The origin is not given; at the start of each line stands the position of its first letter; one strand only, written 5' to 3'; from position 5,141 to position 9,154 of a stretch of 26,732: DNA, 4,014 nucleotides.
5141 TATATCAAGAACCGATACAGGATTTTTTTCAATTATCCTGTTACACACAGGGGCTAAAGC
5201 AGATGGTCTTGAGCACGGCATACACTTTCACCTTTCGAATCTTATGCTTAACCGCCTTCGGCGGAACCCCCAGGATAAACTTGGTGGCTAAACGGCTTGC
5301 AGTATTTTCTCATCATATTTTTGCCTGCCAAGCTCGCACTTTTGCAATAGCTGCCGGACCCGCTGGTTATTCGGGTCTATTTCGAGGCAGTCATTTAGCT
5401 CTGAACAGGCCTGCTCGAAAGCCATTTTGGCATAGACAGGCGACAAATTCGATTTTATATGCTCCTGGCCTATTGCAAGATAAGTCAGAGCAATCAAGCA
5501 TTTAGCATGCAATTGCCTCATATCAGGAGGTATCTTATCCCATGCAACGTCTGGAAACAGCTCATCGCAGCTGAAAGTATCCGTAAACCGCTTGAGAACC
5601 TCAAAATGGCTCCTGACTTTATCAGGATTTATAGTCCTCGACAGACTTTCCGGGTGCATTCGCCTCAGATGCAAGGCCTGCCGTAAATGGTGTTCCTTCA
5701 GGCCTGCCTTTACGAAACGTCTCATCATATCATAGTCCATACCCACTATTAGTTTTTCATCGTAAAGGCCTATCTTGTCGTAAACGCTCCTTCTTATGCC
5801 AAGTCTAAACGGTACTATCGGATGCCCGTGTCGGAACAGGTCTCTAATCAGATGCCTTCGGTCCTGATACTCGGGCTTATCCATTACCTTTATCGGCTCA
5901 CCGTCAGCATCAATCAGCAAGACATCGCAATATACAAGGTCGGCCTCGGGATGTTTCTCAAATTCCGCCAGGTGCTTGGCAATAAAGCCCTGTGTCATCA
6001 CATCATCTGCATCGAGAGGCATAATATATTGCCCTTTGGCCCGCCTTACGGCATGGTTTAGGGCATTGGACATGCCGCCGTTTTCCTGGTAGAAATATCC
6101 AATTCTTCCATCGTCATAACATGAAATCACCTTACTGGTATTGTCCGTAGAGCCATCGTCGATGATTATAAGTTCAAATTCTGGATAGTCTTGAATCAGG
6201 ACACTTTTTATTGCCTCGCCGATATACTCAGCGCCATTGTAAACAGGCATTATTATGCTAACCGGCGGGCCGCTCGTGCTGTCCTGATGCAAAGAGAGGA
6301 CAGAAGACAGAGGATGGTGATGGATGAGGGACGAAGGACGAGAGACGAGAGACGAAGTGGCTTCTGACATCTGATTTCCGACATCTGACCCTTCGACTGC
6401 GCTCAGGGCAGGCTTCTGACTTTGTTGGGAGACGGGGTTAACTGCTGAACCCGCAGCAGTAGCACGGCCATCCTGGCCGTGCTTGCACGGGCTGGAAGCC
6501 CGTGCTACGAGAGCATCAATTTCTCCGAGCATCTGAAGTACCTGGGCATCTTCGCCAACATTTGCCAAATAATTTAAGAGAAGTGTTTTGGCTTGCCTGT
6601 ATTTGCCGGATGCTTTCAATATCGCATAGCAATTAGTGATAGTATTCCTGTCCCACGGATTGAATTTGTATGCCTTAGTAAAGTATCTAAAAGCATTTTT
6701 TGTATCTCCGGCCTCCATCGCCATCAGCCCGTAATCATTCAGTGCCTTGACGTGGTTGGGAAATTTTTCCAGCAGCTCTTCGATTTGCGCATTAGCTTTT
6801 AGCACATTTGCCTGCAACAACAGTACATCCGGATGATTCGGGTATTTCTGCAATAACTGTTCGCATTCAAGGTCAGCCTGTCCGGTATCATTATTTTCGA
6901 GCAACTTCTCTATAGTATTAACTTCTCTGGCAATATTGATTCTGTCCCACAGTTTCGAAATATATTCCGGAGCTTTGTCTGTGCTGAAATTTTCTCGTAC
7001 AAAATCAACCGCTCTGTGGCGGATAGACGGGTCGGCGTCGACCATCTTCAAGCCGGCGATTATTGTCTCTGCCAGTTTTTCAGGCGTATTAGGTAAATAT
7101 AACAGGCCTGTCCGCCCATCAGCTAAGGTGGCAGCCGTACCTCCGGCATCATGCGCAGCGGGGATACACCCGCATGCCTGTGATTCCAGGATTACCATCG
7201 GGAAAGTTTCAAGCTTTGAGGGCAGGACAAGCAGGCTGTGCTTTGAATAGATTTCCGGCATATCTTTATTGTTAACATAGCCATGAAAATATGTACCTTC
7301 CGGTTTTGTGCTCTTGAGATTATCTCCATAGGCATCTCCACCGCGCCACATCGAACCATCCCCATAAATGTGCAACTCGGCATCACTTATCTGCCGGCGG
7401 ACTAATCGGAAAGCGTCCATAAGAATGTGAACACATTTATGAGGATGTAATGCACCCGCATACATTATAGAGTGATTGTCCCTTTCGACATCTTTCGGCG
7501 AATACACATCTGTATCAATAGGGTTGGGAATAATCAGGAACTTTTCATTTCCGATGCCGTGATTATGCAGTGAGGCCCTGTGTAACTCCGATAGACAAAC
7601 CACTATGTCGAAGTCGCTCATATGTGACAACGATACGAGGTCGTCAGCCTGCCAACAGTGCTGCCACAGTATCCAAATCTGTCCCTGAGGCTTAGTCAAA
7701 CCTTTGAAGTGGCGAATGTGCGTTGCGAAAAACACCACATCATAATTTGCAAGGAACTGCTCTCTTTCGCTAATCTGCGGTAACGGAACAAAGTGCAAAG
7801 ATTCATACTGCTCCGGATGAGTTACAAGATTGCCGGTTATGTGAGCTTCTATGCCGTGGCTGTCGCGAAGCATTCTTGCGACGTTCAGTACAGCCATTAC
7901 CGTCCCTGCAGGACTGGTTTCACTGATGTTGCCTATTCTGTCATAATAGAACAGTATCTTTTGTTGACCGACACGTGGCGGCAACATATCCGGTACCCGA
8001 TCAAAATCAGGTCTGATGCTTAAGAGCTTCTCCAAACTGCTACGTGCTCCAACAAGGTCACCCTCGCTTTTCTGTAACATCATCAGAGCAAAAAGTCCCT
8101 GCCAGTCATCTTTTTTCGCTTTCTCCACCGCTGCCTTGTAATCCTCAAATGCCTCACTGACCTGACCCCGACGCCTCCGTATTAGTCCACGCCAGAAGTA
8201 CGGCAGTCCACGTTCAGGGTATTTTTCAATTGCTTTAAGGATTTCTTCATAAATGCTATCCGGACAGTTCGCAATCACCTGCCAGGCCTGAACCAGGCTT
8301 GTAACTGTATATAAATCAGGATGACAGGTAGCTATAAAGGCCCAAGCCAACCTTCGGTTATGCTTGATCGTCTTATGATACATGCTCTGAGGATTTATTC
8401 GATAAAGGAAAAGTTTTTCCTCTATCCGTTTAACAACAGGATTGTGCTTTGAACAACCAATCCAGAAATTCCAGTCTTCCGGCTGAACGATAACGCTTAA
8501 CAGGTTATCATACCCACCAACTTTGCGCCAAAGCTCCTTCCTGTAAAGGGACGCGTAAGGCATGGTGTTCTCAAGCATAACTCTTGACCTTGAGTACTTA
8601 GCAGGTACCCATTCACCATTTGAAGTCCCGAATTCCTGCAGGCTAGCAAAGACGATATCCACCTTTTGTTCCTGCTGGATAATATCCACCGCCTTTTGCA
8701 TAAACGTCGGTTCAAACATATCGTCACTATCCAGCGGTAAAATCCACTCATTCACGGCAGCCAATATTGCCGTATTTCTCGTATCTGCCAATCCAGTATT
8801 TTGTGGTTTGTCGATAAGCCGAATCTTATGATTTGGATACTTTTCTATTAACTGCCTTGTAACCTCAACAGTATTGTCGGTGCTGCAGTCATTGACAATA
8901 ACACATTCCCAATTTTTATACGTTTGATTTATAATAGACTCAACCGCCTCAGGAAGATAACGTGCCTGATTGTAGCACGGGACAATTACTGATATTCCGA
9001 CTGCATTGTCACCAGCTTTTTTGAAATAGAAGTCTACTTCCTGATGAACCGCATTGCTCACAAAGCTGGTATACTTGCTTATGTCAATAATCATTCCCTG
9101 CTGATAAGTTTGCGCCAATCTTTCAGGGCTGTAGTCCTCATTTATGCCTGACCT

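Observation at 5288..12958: Putative assembly-line mega-enzyme: 3 methyltransferases, 5 glycosyltransferase domains and TPRs in one 2556-aa polypeptide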

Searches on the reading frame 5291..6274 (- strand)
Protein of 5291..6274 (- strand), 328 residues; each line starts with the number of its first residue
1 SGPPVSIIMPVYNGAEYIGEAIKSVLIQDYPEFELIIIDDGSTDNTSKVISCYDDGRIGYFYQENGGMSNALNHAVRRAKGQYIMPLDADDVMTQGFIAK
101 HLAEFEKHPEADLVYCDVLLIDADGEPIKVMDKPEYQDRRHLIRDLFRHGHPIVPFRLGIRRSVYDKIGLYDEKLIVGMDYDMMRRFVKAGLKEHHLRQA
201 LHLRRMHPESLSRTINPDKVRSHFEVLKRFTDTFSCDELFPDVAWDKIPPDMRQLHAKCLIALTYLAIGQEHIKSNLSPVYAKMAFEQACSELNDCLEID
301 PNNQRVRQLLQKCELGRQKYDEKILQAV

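Call 7: search_protein_families(library=pfam, proteins=[window:5291-6274:-], max_evalue=1)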
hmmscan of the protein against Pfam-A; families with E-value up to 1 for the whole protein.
seq(328 aa): 8 families
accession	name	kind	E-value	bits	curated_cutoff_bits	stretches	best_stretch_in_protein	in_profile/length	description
PF00535.33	Glycos_transf_2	-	6.7e-36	124.2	23.3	1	6-168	1-167/168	Glycosyl transferase family 2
PF13641.12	Glyco_tranf_2_3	-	2.7e-17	64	27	1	3-216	1-222/230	Glycosyltransferase like family 2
PF10111.15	Glyco_tranf_2_2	-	1.5e-16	61.1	27.3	1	6-191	1-203/276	Glycosyltransferase like family 2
PF13632.12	Glyco_trans_2_3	-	5.4e-06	26.8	27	1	83-210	1-128/198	Glycosyl transferase family group 2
PF14853.12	Fis1_TPR_C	-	0.00058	20.4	25.3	1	286-314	17-45/53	Fis1 C-terminal tetratricopeptide repeat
PF13704.12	Glyco_tranf_2_4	-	0.013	16.4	27.5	1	34-94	21-85/98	Glycosyl transferase family 2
PF15522.11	Ntox14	-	0.053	13.4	25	1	157-204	88-136/218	Novel toxin 14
PF14559.12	TPR_19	-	0.14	12.9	25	1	286-322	7-43/68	Tetratricopeptide repeat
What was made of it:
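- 5291..6271 (-): GT2c module (aa 2229-2480) plus the TPR-like C-terminal tail (aa 2481-2555). PF00535 at E=7e-36 (call 7).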

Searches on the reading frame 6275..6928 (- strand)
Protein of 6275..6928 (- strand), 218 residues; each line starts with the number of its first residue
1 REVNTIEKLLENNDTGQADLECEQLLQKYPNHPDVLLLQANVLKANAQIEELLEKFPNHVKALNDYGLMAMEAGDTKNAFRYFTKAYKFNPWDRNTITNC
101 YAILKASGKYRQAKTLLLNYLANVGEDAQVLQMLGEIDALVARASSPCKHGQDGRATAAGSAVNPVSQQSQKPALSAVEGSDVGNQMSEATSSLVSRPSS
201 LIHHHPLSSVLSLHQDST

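Call 7: search_protein_families(library=pfam, proteins=[window:6275-6928:-], max_evalue=1)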
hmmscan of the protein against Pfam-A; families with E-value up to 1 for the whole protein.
seq(218 aa): 14 families
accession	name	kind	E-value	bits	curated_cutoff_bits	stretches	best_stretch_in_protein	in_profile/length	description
PF14559.12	TPR_19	-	5.5e-11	43.1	25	2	70-135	1-66/68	Tetratricopeptide repeat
PF13428.12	TPR_14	-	2.5e-10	40.4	23.5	2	103-137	10-44/44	Tetratricopeptide repeat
PF13432.12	TPR_16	-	4.3e-08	33.9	32.7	1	41-91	12-62/65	Tetratricopeptide repeat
PF23914.1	TPR_CcmH_CycH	-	2.9e-07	30.9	42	2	65-136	55-129/158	Cytochrome c-type biogenesis protein H TPR domain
PF13431.12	TPR_17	-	6.4e-06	26.5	24.4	2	22-51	2-31/34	Tetratricopeptide repeat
PF13174.12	TPR_6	-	0.00019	22.3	26.3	0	11-32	12-33/33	Tetratricopeptide repeat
PF07719.23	TPR_2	-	0.00049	20.5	27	1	61-91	2-32/34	Tetratricopeptide repeat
PF25064.1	ARM_TT21_5th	-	0.0014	19.3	27.8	2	12-99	14-111/117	TT21 fifth ARM repeats domain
PF13371.12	TPR_9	-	0.0015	18.9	35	1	43-88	12-57/73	Tetratricopeptide repeat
PF25474.1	TPR_TmcB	-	0.015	15.6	27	1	41-88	69-117/125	TmcB, TPR repeats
PF13181.12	TPR_8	-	0.033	14.8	25.7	1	61-91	2-32/34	Tetratricopeptide repeat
PF13525.12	YfiO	-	0.051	13.8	25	0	5-35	48-78/203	Outer membrane lipoprotein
PF12583.14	TPPII_C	-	0.08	13.9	27.7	0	3-39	23-55/69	Tripeptidyl peptidase II, C-terminal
PF13424.12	TPR_12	-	0.17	12.6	30.1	0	58-88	43-73/77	Tetratricopeptide repeat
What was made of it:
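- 6491..6931 (-): TPR2 block (aa 2009-2155). TPR_19, TPR_14 and TPR_16 (call 7)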

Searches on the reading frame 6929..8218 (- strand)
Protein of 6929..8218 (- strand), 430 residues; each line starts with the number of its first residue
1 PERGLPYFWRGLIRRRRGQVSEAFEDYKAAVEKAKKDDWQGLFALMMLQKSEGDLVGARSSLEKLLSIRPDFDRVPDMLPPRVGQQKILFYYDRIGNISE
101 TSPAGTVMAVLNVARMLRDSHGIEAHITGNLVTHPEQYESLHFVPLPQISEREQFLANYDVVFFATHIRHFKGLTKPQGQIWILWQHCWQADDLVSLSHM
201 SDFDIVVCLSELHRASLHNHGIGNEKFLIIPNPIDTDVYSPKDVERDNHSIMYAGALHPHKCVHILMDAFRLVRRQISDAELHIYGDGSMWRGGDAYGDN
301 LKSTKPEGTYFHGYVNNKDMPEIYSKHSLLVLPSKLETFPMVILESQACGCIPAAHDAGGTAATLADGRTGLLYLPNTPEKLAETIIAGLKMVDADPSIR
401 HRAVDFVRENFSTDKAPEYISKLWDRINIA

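Call 7: search_protein_families(library=pfam, proteins=[window:6929-8218:-], max_evalue=1)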
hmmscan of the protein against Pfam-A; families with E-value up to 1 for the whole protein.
seq(430 aa): 11 families
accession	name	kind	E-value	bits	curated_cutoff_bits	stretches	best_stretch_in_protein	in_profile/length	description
PF13692.12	Glyco_trans_1_4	-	7.5e-27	94.8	27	1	250-388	3-138/142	Glycosyl transferases group 1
PF00534.26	Glycos_transf_1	-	1.6e-25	90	26.4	1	248-391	15-157/172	Glycosyl transferases group 1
PF07719.23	TPR_2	-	0.00012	22.3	27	1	7-36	4-33/34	Tetratricopeptide repeat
PF13439.12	Glyco_transf_4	-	0.00028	21.4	28.5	1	200-237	131-169/170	Glycosyltransferase Family 4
PF13524.12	Glyco_trans_1_2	-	0.00042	20.7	25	1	277-412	12-134/144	Glycosyl transferase-like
PF13428.12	TPR_14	-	0.026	15.6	23.5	0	8-38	5-35/44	Tetratricopeptide repeat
PF13414.12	TPR_11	-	0.075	13.2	26.8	1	11-32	1-22/42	TPR repeat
PF13174.12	TPR_6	-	0.096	13.8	26.3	0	7-33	3-29/33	Tetratricopeptide repeat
PF00515.34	TPR_1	-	0.13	12.5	27.8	1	7-33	4-30/34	Tetratricopeptide repeat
PF13181.12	TPR_8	-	0.17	12.6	25.7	0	7-32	4-29/34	Tetratricopeptide repeat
PF20706.3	GT4-conflict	-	0.22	10.9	26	1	240-368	188-323/385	Family 4 Glycosyltransferase in conflict systems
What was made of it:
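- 7961..8215 (-): TPR1 block (aa 1581-1665). Weak TPR_2 hit (call 7).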

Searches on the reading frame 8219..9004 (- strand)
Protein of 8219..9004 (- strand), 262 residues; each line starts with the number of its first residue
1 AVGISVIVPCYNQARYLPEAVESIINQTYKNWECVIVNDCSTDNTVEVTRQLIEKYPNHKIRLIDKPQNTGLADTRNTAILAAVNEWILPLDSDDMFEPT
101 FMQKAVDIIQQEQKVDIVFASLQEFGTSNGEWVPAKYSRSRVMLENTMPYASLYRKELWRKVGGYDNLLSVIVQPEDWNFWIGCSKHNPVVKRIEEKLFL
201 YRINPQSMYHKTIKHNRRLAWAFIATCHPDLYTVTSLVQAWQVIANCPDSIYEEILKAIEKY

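Call 7: search_protein_families(library=pfam, proteins=[window:8219-9004:-], max_evalue=1)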
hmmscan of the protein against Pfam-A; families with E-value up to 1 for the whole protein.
seq(262 aa): 7 families
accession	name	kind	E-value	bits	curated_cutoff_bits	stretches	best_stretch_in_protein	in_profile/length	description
PF00535.33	Glycos_transf_2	-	6.4e-36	124.2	23.3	1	5-145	1-132/168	Glycosyl transferase family 2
PF13641.12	Glyco_tranf_2_3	-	2.5e-17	64.1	27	1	4-119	3-120/230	Glycosyltransferase like family 2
PF10111.15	Glyco_tranf_2_2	-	1.3e-10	41.6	27.3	1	5-113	1-110/276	Glycosyltransferase like family 2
PF13632.12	Glyco_trans_2_3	-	0.0017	18.7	27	1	87-243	1-163/198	Glycosyl transferase family group 2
PF13704.12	Glyco_tranf_2_4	-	0.017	16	27.5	1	12-97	2-84/98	Glycosyl transferase family 2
PF13896.12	Glyco_transf_49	-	0.068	12.9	27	1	38-131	88-181/329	Glycosyl-transferase for dystroglycan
PF09631.16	Sen15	-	0.12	13.2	22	1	28-123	8-81/101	Sen15 protein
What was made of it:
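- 8216..9007 (-): GT2b module (aa 1317-1580). PF00535 at E=6e-36 (call 7).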
